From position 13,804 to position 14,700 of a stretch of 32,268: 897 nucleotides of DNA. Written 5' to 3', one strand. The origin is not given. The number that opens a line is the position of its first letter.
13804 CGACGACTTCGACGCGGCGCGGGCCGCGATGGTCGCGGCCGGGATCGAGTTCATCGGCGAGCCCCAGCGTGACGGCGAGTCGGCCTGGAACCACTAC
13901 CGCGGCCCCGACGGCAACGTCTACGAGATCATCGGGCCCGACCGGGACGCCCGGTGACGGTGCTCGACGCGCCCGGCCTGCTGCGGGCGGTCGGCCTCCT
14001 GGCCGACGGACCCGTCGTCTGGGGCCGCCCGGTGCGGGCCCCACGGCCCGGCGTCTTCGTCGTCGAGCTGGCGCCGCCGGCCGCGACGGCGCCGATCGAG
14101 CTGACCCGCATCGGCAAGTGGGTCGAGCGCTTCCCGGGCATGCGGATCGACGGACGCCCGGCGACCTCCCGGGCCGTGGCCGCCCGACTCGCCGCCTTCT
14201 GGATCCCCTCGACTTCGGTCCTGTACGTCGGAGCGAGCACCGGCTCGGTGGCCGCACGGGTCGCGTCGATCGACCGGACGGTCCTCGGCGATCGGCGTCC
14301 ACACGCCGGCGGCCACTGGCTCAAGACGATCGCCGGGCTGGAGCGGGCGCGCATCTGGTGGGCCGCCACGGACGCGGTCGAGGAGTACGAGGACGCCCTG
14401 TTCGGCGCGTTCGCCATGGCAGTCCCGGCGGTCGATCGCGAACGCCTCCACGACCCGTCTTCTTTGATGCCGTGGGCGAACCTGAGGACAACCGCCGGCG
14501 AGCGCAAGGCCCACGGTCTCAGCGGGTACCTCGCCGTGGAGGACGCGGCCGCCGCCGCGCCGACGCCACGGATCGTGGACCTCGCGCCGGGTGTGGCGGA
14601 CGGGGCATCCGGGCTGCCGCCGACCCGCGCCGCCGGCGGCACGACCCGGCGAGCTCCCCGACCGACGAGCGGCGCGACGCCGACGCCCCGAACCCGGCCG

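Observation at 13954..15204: GreA fused to an N-terminal domain with GIY-YIG-like motifs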

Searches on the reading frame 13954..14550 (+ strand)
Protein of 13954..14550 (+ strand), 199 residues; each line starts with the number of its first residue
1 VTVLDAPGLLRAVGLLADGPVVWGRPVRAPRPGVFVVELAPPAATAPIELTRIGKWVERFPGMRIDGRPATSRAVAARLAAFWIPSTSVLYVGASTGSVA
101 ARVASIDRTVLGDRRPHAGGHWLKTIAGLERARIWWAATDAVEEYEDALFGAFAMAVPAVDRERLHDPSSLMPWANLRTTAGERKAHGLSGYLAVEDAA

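Call 3: search_protein_families(library=pfam, proteins=[window:13954-14550:+], max_evalue=1)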
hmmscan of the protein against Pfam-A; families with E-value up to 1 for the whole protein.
window:13954-14550:+ (199 aa): 1 family
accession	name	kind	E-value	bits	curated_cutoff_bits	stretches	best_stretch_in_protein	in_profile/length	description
PF03515.19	Cloacin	-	0.19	11.8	25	1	70-134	45-109/277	Colicin-like bacteriocin tRNase domain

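Call 4: search_protein_families(library=ncbifam, proteins=[window:13954-14550:+], max_evalue=1)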
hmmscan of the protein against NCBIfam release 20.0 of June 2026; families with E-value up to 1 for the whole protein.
window:13954-14550:+ (199 aa): 1 family
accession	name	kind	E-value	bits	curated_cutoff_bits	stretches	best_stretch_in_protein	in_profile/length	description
NF043040.1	corrin_prot_MT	hypoth_equivalog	0.16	11.4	180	1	73-112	28-68/216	corrinoid protein-associated methyltransferase CpaM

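Call 5: find_homologous_proteins(query=window:13954-14550:+, max_evalue=0.001)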
Query window:13954-14550:+ (199 aa): 245 proteins with E <= 0.001 among 2538 candidates; the best 120 are listed.
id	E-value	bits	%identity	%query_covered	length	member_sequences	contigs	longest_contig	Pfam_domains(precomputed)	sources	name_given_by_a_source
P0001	8.7e-85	301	69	100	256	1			-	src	-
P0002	2.5e-84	300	70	97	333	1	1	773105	-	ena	-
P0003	2.5e-83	297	66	97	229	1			-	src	-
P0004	1.5e-80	288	65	97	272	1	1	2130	-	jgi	-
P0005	6.8e-80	286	68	97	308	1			-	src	-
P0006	7.5e-73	263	62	96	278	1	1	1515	-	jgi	jgi:hypothetical protein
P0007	1.2e-72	262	64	96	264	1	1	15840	-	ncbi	ncbi:MAG TPA: hypothetical protein VH440_05330, partial [Candidatus Limnocylindrales bacterium]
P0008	7.3e-72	259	64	95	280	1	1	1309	-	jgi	jgi:hypothetical protein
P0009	1.2e-71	259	63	97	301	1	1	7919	-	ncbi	ncbi:MAG: hypothetical protein ABIQ58_05030, partial [Candidatus Limnocylindrales bacterium]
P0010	6.5e-71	256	65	93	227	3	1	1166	-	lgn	-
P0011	1.1e-70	255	62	97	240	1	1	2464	-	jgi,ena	-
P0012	9.5e-70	252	61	95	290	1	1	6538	-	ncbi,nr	ncbi:MAG: hypothetical protein QOD78_1495, partial [Chloroflexota bacterium]|nr:hypothetical protein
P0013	1.1e-69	252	62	96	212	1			-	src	-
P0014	1.4e-69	252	61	95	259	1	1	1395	-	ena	-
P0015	1.4e-69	252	64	97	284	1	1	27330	-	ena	-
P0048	4.2e-63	231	59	95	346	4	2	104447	-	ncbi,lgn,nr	ncbi:MAG: hypothetical protein IVW53_07850 [Chloroflexi bacterium]|nr:hypothetical protein [Chlorofl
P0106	1.4e-48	183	49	96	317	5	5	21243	-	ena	-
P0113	3.1e-47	179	49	92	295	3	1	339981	-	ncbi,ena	-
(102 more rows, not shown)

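Call 6: search_solved_structures(query=window:13954-14550:+, max_evalue=10)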
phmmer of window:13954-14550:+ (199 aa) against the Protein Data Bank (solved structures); distinct sequences matched with E-value up to 10: 0.

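Call 8: find_encoding_contigs(protein=P0048, flank=6000, max_places=2)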
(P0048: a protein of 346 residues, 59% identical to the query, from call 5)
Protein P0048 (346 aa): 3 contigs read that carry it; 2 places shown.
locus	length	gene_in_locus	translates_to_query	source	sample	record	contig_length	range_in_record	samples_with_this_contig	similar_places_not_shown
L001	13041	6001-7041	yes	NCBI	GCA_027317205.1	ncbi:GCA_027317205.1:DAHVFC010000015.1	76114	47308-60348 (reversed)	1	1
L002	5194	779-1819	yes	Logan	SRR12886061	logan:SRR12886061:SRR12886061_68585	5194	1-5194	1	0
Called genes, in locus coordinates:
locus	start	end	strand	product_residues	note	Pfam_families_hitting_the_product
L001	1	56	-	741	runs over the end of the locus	PF16875:Glyco_hydro_36N, PF02065:Melibiase, PF16874:Glyco_hydro_36C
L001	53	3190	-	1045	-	PF02837:Glyco_hydro_2_N, PF22666:Glyco_hydro_2_N2 (weak), PF00703:Glyco_hydro_2 (weak), PF02836:Glyco_hydro_2_C, PF16353:LacZ_4, PF02929:Bgal_small_N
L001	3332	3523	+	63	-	-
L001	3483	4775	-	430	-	PF05977:MFS_3 (weak), PF07690:MFS_1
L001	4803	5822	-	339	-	PF03446:NAD_binding_2, PF00393:6PGD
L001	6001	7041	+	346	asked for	-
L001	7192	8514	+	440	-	PF07969:Amidohydro_3, PF01979:Amidohydro_1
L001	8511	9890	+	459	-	PF02133:Transp_cyt_pur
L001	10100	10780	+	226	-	PF00072:Response_reg, PF00486:Trans_reg_C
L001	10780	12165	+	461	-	PF00672:HAMP, PF00512:HisKA, PF02518:HATPase_c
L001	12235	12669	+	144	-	-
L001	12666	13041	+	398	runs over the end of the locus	-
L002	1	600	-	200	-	?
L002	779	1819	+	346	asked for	-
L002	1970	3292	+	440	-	PF07969:Amidohydro_3, PF01979:Amidohydro_1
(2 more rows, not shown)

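Call 9: find_encoding_contigs(protein=P0002, flank=6000, max_places=2)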
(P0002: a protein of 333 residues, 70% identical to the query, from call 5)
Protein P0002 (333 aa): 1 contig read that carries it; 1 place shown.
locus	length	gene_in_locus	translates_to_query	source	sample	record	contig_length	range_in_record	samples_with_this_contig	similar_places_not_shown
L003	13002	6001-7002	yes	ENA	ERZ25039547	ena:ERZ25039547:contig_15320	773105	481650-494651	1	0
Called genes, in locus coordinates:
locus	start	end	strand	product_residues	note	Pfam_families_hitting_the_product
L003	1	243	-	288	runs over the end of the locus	-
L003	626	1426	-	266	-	-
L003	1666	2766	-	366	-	-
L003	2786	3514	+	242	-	PF00271:Helicase_C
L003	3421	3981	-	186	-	-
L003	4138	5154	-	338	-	PF00144:Beta-lactamase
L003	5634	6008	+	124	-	PF00903:Glyoxalase (weak)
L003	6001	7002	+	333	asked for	-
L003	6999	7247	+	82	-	PF01272:GreA_GreB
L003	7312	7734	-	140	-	-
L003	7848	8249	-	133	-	-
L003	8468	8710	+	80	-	-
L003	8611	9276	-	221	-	PF00072:Response_reg, PF00196:GerE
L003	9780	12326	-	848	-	PF00989:PAS, PF08448:PAS_4, PF00989:PAS, PF08448:PAS_4, PF13426:PAS_9, PF00989:PAS, PF08448:PAS_4, PF07730:HisKA_3, +5 more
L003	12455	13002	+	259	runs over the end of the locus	-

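Call 15: search_solved_structures(query=A1, max_evalue=10, show_alignments=3)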
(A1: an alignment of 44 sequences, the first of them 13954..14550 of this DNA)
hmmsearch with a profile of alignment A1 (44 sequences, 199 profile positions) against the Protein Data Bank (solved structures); distinct sequences matched with E-value up to 10: 1.
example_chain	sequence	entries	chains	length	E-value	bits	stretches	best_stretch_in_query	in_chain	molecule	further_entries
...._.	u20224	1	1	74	0.23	14.3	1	31-78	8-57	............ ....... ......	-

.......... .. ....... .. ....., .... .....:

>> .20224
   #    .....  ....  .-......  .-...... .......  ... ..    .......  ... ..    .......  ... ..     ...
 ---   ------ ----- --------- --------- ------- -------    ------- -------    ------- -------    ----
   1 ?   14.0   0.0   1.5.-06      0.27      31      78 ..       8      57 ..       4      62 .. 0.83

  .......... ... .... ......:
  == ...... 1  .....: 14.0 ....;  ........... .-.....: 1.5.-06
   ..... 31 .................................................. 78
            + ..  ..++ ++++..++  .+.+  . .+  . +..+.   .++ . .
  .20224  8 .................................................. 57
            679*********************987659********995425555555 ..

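Call 16: find_related_loci(query=A1, collection=genome_contigs, flank=4000)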
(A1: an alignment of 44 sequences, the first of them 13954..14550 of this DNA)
Query A1 (199 aa) in genome_contigs; peptide patterns used: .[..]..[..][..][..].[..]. (x = any residue, [..] = any of these).
387 stretches matched a pattern; 277 encode a relative of the query (tblastn E <= 1e-3); the best 80 are kept; 80 distinct loci.
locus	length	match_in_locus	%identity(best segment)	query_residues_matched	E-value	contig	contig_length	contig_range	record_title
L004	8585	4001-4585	73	3-197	4e-94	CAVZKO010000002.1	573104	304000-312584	MAG: uncultured Chloroflexia bacterium isolate MFD09267.bin.2.309 genome assembly, contig: contig_1259, whole genome sho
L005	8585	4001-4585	71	3-197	1e-92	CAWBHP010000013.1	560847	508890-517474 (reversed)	MAG: uncultured Chloroflexia bacterium isolate MFD08497.bin.2.148 genome assembly, contig: contig_67987, whole genome sh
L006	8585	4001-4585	71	3-197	1e-91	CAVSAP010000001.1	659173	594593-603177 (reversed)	MAG: uncultured Chloroflexia bacterium isolate MFD05747.bin.2.90 genome assembly, contig: contig_1141, whole genome shot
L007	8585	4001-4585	71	3-197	2e-91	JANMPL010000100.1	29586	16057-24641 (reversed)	MAG: Chloroflexota bacterium isolate OTE_51_metabat_464 OTE_51_k141_2127373, whole genome shotgun sequence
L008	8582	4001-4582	73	4-197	2e-91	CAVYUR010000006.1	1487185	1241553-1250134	MAG: uncultured Chloroflexia bacterium isolate MFD04935.bin.2.65 genome assembly, contig: contig_4722, whole genome shot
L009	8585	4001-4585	71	3-197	4e-91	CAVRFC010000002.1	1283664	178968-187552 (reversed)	MAG: uncultured Chloroflexia bacterium isolate MFD04850.bin.2.95 genome assembly, contig: contig_19232, whole genome sho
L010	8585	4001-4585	71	4-198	2e-89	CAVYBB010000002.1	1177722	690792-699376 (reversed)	MAG: uncultured Chloroflexia bacterium isolate MFD04944.bin.2.224 genome assembly, contig: contig_15954, whole genome sh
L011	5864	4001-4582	69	4-197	4e-89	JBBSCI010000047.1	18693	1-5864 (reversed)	MAG: Candidatus Limnocylindrales bacterium isolate metawrap_la6_14 metawrap_la6_14_K_1464340_L_18693_cov_10.0000, whole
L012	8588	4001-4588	71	4-199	1e-88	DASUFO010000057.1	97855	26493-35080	MAG TPA_asm: Candidatus Limnocylindrales bacterium isolate SMAG_U1381 k141_774734, whole genome shotgun sequence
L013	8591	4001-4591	68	4-198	6e-86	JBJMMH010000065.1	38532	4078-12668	MAG: Chloroflexota bacterium isolate 12C16O_48h_50_P13_coass_bin_32 k141_2883208, whole genome shotgun sequence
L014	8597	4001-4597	68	1-199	1e-84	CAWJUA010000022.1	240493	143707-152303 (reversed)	MAG: uncultured Chloroflexia bacterium isolate MFD08821.bin.2.74 genome assembly, contig: contig_51779, whole genome sho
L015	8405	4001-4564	66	6-193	6e-78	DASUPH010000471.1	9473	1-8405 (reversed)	MAG TPA_asm: Candidatus Limnocylindrales bacterium isolate SMAG_U1649 k141_902850, whole genome shotgun sequence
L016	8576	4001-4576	63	5-196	3e-76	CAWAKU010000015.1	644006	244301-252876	MAG: uncultured Chloroflexia bacterium isolate MFD02134.bin.1.198 genome assembly, contig: contig_5329, whole genome sho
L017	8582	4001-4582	64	6-199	6e-75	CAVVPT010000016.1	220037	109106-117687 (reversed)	MAG: uncultured Chloroflexia bacterium isolate MFD00392.bin.3.845 genome assembly, contig: contig_65546, whole genome sh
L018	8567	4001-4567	63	5-193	1e-74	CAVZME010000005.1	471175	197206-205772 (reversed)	MAG: uncultured Chloroflexia bacterium isolate MFD02159.bin.2.67 genome assembly, contig: contig_34421, whole genome sho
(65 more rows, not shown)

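Call 19: search_protein_families(library=pfam, proteins=[P0048, P0113, P0106], max_evalue=1)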
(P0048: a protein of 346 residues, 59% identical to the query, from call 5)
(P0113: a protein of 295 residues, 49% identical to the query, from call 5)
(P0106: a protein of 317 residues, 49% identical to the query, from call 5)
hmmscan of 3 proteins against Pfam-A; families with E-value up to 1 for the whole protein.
P0048 (346 aa): 0 families

P0113 (295 aa): 0 families

P0106 (317 aa): 0 families

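Call 22: predict_structure(alignment_id=A1)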
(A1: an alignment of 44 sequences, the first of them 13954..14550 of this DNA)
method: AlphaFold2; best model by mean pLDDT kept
length: 199 residues; sequences in the alignment: 44
mean_pLDDT: 95.3   pTM: 0.91
mean pLDDT of the five models: 95.3, 94.5, 94.6, 94.0, 93.5
residues with pLDDT >= 90: 182; 70-90: 14; 50-70: 2; < 50: 1
segments of 3 or more residues with pLDDT < 50: none
pLDDT, mean of each block of 10 residues (from residue 1): 91 97 96 97 94 98 98 98 97 98 97 94 96 98 97 97 93 95 94 81
secondary structure, 60 per line:
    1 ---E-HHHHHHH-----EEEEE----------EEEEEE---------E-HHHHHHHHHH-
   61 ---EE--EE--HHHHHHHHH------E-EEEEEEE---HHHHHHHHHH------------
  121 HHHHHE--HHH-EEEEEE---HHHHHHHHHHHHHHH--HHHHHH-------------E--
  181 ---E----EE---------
elements in order: H6-12 E18-22 E33-38 H50-59 H72-80 E89-95 H99-108 H121-125 E133-138 H142-156 H159-164

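Call 24: fold_search(model_id=the predicted structure, library=pdb)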
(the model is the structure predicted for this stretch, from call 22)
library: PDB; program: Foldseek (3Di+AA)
matches with E <= 10: 86; with E <= 0.001: 0
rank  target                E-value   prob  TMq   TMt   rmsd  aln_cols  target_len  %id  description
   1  6q9e_a3               1.5e+00  0.02  0.16  0.09  14.8       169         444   10  Complex III2 focused refinement from Ovine respiratory supercomplex I+III2 (released 2019-08-21)
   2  8q70                  2.4e+00  0.01  0.12  0.09  17.6       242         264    9  tRNA pseudouridine synthase A homodimer (released 2023-11-29)
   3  8oue_G                4.2e+00  0.01  0.13  0.09  17.8       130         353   14  The H/ACA RNP lobe of human telomerase with the dyskerin thumb loop in a semi-closed conformation (released 2024-01-31)
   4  1ofd_A                4.5e+00  0.01  0.15  0.03  17.2       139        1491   12  Glutamate Synthase from Synechocystis sp in complex with 2-Oxoglutarate at 2.0 Angstrom resolution (released 2003-06-11)
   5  8bsi_LK               4.7e+00  0.01  0.16  0.17  18.3       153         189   13  Giardia ribosome chimeric hybrid-like GDP+Pi bound state (B1) (released 2023-03-15)
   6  5hlh_E                6.5e+00  0.02  0.10  0.13   7.0        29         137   28  Crystal structure of the overoxidized AbfR bound to DNA (released 2017-01-25)
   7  9cpb_NL               6.5e+00  0.01  0.09  0.05  12.2        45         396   20  Atomic model of bovine Fallopian tube cilia doublet microtubule (48-nm periodicity) (released 2024-10-30)
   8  2p5x_B                7.0e+00  0.02  0.08  0.07  10.7        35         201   14  Crystal structure of Maf domain of human N-acetylserotonin O-methyltransferase-like protein (released 2007-03-27)
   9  6cga_A                7.0e+00  0.01  0.09  0.07   6.1        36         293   17  Structure of the PR-DUB complex (released 2018-10-03)
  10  8oue_C                7.0e+00  0.01  0.11  0.06  17.3       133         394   11  The H/ACA RNP lobe of human telomerase with the dyskerin thumb loop in a semi-closed conformation (released 2024-01-31)
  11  1j6w_A                7.4e+00  0.01  0.13  0.15  10.3        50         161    8  CRYSTAL STRUCTURE OF HAEMOPHILUS INFLUENZAE LUXS (released 2001-06-08)
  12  6gwd_D                7.4e+00  0.01  0.08  0.04   8.5        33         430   18  Tubulin:iiH5 alphaRep complex (released 2019-01-30)
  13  9cpc_PD               7.4e+00  0.01  0.08  0.05  12.3        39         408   26  Atomic model of porcine brain ventricles cilia doublet microtubule (48-nm periodicity) (released 2024-10-23)
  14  7rro_OG               7.4e+00  0.01  0.09  0.05  10.9        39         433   23  Structure of the 48-nm repeat doublet microtubule from bovine tracheal cilia (released 2021-10-27)
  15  5s56_D                7.4e+00  0.01  0.09  0.05  10.4        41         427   17  Tubulin-Z2856434783-complex (released 2021-06-30)
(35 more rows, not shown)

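Call 27: fold_search(model_id=the predicted structure, library=viral)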
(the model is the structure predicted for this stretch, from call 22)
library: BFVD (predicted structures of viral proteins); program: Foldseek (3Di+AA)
matches with E <= 10: 39; with E <= 0.001: 0
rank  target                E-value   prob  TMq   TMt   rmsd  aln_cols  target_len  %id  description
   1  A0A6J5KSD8            1.2e-02  0.87  0.29  0.30  12.0       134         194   15  Uncharacterized protein [uncultured Caudovirales phage]
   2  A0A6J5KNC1            9.2e-02  0.69  0.35  0.49   6.7       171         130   14  GIY-YIG domain-containing protein [uncultured Caudovirales phage]
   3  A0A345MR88            1.0e+00  0.12  0.29  0.36  10.8       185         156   13  (no name in the UniProt tables at hand)
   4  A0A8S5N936            1.5e+00  0.01  0.11  0.06  16.8       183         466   10  Putative Zn-dependent peptidase (Fragment) [Podoviridae sp. ctAmM4]
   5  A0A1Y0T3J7            2.5e+00  0.12  0.30  0.48   3.9       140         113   14  Uncharacterized protein [Pseudomonas phage Noxifer]
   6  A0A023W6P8            2.5e+00  0.02  0.19  0.24  16.9       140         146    8  Nucleoid disruption protein [Serratia phage PS2]
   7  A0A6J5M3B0            2.5e+00  0.01  0.16  0.18  14.3       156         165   17  Uncharacterized protein [uncultured Caudovirales phage]
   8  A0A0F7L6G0            2.5e+00  0.01  0.18  0.07  14.7       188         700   10  Uncharacterized protein [uncultured marine virus]
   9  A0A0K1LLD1            2.7e+00  0.16  0.33  0.38   4.8       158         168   13  Endonuclease [Rhodobacter phage RcTitan]
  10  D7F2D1                3.2e+00  0.01  0.14  0.10  16.6       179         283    9  Replicase polyprotein 1ab (Fragment) [Yellow head virus]
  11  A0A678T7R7            3.4e+00  0.01  0.14  0.13  16.2       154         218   12  Polyprotein (Fragment) [Ornithogalum mosaic virus]
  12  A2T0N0                4.2e+00  0.01  0.16  0.15  16.4       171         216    9  Non-structural polyprotein 1AB (Fragment) [Turkey astrovirus 2]
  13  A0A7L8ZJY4            4.2e+00  0.01  0.11  0.04  13.0        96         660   18  Uncharacterized protein [Aeromonas phage BUCT551]
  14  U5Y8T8                4.7e+00  0.01  0.15  0.13  16.3       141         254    9  RNA-directed RNA polymerase (Fragment) [Hepacivirus hominis]
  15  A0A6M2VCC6            5.0e+00  0.05  0.24  0.18   8.6       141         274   11  (no name in the UniProt tables at hand)
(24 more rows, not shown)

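Call 29: search_protein_families(library=pfam, alignment_id=A1, max_evalue=10)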
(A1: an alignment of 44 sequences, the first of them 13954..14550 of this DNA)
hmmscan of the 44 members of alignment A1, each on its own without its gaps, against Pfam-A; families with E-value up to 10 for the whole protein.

A. member 1, window:13954-14550:+ (199 aa): 1 family
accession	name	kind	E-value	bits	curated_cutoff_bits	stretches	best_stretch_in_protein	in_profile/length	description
PF03515.19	Cloacin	-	0.19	11.8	25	1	70-134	45-109/277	Colicin-like bacteriocin tRNase domain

B. families by the number of members that match (of 44 scanned): 9 families
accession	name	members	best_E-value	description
PF12307.13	DUF3631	1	0.026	Protein of unknown function (DUF3631)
PF24076.1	DUF7368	1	0.093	Family of unknown function (DUF7368)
PF22454.1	PQQ_syn_pqqF_N_2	1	0.17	PQQ synthase PqqF, N-terminal lobe domain 2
PF20487.3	DUF6726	1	0.18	Family of unknown function (DUF6726)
PF03515.19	Cloacin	1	0.19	Colicin-like bacteriocin tRNase domain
PF11891.13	RETICULATA-like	1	0.21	Protein RETICULATA-related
PF23582.1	WH_RGF3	1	0.28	RGF3 winged helix domain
PF20815.3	GIY_YIG_2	1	0.37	GIY-YIG catalytic domain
PF23518.1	WW_2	1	0.54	WW domain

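Call 30: search_protein_representatives(alignment_id=A1)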
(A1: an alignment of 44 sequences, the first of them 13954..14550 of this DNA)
Query: 44 sequences, 199 profile positions. Proteins with E-value up to 0.001 (for the whole library): 1192; up to 1e-10: 855; up to 1e-30: 427. The best 150 are listed.
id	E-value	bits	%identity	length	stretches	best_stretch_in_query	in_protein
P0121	7.3e-89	313.0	-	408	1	4-197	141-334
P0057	1.3e-88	312.1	-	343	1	2-198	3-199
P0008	7.0e-88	309.8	-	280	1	3-197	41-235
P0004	7.4e-88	309.7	-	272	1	3-197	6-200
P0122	7.3e-87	306.4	-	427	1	3-197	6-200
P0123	2.5e-86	304.7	-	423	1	5-196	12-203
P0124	3.3e-86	304.3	-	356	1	5-197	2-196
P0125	6.2e-86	303.4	-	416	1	4-197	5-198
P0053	1.5e-85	302.2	-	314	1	3-197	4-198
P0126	4.6e-84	297.3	-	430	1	4-197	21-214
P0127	5.5e-84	297.1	-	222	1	3-197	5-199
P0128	2.9e-82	291.5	-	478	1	3-196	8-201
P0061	1.0e-81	289.7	-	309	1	10-191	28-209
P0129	4.3e-78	277.8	-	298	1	5-196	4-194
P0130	1.8e-77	275.8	-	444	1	3-196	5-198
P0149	3.1e-62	226.1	-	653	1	4-196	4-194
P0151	6.6e-62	225.0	-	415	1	4-196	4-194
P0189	7.2e-50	185.7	-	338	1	5-193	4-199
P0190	8.0e-50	185.5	-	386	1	5-197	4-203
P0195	7.6e-49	182.4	-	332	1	5-196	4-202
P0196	8.9e-49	182.1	-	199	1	4-194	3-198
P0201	4.3e-48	179.9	-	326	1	4-196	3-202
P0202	4.7e-48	179.8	-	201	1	6-194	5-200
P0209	2.2e-47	177.6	-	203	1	4-195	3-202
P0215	1.1e-46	175.3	-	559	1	6-192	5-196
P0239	4.8e-45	169.9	-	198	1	7-193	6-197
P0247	1.9e-44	168.0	-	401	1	5-195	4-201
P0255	3.6e-44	167.1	-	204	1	3-190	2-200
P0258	5.7e-44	166.4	-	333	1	7-195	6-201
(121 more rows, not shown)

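Call 32: search_protein_families(library=pfam, proteins=[P0189, P0195, P0215, P0247, P0190, P0151, P0201, P0258, P0149, P0121], max_evalue=0.01)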
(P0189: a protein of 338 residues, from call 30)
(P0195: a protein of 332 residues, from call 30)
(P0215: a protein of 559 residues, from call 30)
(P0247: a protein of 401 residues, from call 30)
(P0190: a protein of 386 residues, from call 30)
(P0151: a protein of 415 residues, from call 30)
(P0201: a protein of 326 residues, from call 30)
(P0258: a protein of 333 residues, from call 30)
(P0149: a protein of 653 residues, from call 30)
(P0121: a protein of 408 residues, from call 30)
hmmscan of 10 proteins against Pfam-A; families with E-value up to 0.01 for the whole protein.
P0189 (338 aa): 0 families

P0195 (332 aa): 0 families

P0215 (559 aa): 0 families

P0247 (401 aa): 0 families

P0190 (386 aa): 0 families

P0151 (415 aa): 0 families

P0201 (326 aa): 0 families

P0258 (333 aa): 0 families

P0149 (653 aa): 1 family
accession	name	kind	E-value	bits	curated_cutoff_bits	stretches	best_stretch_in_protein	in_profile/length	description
PF03449.20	GreA_GreB_N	-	2.5e-22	79.3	24.5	1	286-342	3-59/71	Transcription elongation factor, N-terminal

P0121 (408 aa): 0 families
